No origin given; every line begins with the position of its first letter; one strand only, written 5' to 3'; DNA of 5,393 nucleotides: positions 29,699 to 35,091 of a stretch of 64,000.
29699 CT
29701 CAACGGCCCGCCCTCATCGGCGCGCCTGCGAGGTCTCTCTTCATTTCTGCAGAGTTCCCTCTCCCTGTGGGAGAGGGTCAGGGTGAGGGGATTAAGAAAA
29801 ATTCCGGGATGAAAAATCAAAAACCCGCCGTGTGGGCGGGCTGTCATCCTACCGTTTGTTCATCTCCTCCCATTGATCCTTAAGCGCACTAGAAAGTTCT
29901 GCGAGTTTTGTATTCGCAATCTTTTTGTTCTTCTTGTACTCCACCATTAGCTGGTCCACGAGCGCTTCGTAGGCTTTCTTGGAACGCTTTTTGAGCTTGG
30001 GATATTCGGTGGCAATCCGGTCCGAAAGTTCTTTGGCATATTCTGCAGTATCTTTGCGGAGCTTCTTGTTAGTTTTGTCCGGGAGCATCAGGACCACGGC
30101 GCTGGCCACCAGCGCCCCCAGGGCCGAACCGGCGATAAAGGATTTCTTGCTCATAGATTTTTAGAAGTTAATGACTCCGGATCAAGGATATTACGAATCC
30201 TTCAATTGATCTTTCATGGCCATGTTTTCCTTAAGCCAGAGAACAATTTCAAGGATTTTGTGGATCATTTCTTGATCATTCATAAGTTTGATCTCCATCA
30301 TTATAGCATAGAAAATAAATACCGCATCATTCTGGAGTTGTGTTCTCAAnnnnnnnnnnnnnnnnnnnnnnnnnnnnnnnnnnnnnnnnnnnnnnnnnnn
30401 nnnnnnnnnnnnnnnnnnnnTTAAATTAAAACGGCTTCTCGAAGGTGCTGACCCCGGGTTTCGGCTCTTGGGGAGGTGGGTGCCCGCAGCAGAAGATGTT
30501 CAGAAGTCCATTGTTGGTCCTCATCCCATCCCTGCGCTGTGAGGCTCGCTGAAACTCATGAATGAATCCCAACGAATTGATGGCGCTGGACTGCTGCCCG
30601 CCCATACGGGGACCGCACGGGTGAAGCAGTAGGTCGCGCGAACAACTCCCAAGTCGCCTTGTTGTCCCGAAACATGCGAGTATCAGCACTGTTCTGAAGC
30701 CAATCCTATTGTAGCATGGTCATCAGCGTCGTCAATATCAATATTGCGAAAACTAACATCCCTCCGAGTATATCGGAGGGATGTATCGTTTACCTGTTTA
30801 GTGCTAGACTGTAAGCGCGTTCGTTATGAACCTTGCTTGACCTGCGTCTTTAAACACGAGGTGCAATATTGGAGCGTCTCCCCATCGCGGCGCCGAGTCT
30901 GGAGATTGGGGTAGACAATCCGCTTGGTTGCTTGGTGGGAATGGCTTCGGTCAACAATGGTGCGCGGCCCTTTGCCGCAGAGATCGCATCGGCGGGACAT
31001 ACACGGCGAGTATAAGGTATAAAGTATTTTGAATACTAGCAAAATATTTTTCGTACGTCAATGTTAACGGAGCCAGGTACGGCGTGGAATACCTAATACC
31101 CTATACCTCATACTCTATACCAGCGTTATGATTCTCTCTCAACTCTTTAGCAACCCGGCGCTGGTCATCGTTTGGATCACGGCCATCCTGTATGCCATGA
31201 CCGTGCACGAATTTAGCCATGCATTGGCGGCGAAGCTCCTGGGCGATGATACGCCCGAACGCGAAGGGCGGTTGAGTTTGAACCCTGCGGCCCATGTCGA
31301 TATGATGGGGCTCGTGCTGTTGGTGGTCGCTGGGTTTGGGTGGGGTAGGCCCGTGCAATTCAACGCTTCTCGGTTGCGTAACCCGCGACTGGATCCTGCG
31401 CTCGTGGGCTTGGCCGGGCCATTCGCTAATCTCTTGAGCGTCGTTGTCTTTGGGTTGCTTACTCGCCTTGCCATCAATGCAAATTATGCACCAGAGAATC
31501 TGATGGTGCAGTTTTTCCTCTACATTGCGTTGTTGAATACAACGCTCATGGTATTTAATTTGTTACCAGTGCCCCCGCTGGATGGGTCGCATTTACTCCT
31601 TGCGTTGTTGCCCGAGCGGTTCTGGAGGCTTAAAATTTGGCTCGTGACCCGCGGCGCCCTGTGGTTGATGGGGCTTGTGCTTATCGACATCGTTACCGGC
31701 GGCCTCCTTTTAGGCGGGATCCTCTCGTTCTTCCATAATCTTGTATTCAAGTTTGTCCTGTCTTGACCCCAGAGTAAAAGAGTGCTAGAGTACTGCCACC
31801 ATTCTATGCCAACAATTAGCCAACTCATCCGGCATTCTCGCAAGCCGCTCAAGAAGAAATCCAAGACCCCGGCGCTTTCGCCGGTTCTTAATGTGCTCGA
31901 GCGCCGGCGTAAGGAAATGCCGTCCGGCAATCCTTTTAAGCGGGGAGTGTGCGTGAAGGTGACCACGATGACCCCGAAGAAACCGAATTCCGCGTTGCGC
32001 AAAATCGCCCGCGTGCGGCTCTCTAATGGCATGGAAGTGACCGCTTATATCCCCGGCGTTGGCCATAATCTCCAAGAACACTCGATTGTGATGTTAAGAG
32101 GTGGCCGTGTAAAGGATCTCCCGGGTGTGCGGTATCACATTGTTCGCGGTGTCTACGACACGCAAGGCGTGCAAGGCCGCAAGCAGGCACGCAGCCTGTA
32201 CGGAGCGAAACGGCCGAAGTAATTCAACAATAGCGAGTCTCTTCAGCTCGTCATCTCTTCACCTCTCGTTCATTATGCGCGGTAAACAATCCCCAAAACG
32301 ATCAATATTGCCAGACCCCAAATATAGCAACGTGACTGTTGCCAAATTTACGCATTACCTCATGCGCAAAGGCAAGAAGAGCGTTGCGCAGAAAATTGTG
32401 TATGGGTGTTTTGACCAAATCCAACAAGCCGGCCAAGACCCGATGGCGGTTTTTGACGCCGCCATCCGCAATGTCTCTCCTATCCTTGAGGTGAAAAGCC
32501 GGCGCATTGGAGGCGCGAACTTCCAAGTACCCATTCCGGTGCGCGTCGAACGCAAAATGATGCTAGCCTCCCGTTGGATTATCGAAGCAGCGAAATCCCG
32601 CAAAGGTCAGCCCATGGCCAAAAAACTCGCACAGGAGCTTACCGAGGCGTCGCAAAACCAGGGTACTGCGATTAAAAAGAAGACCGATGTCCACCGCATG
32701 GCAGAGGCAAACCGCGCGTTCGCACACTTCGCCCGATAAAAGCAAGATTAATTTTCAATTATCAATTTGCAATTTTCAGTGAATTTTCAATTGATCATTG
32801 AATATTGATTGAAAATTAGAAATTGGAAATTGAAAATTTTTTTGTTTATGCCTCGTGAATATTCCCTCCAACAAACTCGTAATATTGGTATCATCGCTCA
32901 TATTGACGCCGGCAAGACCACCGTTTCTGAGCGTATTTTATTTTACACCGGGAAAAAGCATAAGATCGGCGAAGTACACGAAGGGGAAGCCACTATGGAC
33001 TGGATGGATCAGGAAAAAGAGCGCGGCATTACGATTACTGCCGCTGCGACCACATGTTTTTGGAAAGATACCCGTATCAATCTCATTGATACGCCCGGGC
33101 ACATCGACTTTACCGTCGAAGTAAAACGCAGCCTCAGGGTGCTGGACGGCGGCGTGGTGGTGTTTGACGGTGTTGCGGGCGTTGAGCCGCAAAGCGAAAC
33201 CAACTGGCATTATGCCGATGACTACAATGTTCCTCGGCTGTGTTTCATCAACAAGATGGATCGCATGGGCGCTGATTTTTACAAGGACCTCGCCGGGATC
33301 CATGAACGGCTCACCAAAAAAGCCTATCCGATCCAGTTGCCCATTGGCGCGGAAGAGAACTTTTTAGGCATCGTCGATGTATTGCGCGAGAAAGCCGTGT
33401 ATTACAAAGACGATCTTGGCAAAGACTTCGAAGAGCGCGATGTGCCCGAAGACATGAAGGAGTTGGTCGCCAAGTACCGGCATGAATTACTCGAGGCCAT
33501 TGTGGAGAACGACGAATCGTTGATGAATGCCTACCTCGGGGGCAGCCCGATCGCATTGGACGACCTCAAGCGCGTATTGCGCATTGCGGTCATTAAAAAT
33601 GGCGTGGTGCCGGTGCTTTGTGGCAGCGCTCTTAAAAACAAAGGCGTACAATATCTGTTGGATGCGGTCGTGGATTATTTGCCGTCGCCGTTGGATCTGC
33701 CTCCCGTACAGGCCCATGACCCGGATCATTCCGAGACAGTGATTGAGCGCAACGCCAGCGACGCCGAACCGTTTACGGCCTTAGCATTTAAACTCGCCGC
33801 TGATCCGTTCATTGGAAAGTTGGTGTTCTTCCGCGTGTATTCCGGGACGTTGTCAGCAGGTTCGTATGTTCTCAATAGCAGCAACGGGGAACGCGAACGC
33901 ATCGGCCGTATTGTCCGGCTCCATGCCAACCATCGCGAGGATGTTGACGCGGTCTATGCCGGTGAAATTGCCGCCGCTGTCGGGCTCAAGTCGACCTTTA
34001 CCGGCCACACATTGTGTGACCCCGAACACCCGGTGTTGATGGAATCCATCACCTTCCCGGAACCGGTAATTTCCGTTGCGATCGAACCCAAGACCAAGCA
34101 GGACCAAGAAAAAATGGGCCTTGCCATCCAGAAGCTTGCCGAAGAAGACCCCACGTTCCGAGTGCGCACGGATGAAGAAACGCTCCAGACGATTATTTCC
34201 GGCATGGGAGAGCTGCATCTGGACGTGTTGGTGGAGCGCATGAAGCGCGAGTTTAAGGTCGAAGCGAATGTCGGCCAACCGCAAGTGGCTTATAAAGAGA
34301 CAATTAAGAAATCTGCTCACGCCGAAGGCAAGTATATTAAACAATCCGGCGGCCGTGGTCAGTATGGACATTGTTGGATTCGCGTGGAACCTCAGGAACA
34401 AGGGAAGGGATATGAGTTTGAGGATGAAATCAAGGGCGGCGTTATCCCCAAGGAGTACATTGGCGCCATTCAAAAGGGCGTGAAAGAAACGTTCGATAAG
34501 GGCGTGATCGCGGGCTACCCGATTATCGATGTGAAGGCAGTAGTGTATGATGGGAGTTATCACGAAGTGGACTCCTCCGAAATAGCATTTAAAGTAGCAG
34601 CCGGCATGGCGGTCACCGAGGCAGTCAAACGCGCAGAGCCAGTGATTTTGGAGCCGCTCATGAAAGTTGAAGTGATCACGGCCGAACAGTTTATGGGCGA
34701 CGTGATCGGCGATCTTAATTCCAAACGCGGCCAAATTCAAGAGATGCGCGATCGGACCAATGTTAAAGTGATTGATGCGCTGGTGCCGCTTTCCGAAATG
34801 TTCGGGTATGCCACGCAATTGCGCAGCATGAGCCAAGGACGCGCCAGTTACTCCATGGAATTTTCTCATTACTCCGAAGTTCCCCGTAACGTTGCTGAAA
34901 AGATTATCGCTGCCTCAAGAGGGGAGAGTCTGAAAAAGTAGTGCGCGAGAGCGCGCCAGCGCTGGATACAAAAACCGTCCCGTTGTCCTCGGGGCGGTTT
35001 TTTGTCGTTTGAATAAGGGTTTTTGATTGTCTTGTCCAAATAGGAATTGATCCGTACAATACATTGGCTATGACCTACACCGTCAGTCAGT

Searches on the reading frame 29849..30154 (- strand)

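Call 104: search_protein_families(library=pfam, proteins=[window:29849-30154:-])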
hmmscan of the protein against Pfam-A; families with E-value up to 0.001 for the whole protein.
window:29849-30154:- (101 aa): 1 family
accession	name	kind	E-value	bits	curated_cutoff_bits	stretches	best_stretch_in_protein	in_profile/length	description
PF12732.12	YtxH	-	0.00017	22.4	37.5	0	8-74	2-49/71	YtxH-like protein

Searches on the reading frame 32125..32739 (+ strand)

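Call 77: search_protein_families(library=pfam, proteins=[window:32125-32739:+])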
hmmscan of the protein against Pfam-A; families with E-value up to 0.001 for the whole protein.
window:32125-32739:+ (204 aa): 1 family
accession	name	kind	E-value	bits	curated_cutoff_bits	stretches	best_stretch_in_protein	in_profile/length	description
PF00177.27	Ribosomal_S7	-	4.6e-57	192.2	24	1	52-197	2-148/148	Ribosomal protein S7p/S5e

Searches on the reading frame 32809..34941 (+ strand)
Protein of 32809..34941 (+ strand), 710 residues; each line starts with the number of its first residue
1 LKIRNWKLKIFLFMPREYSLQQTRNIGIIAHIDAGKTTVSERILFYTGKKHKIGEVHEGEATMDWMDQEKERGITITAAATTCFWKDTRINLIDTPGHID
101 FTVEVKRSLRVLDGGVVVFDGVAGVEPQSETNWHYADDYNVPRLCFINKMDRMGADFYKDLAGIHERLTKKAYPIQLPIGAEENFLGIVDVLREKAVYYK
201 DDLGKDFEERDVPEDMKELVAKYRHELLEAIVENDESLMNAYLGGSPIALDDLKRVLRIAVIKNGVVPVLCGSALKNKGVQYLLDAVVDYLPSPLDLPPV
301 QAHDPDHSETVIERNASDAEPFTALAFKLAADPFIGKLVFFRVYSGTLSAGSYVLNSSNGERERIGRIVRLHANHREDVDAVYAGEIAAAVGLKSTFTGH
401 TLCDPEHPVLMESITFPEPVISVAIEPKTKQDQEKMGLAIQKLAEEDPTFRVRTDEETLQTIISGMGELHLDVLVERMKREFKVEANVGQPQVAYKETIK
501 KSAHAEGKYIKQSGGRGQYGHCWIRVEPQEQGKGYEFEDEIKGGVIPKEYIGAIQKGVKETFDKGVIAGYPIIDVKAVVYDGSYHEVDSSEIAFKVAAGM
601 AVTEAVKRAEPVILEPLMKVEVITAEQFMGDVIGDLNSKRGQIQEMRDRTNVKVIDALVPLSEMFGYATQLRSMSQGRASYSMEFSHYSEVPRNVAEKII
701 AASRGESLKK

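Call 77: search_protein_families(library=pfam, proteins=[window:32809-34941:+])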
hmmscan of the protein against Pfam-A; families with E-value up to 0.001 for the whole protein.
window:32809-34941:+ (710 aa): 7 families
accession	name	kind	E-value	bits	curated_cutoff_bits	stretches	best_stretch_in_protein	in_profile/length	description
PF00009.33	GTP_EFTU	-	7.1e-64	215.3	26.5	1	22-293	2-188/188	Elongation factor Tu GTP binding domain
PF03764.24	EFG_IV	-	2.5e-46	156.8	24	1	491-609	1-120/121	Elongation factor G, domain IV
PF14492.12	EFG_III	-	1e-34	118.8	27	1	416-489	1-74/75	Elongation Factor G, domain III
PF00679.30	EFG_C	-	3.5e-32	110.7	27.9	1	613-698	2-88/89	Elongation factor G C-terminus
PF22042.2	EF-G_D2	-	8.6e-15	55.1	27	1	321-404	1-83/84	Elongation factor G domain 2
PF03144.31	GTP_EFTU_D2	-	8.9e-15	55.3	30.3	1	336-403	1-73/73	Elongation factor Tu domain 2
PF16658.11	RF3_C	-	7.8e-08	32.6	40.1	1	425-504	15-94/132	Class II release factor RF3, C-terminal domain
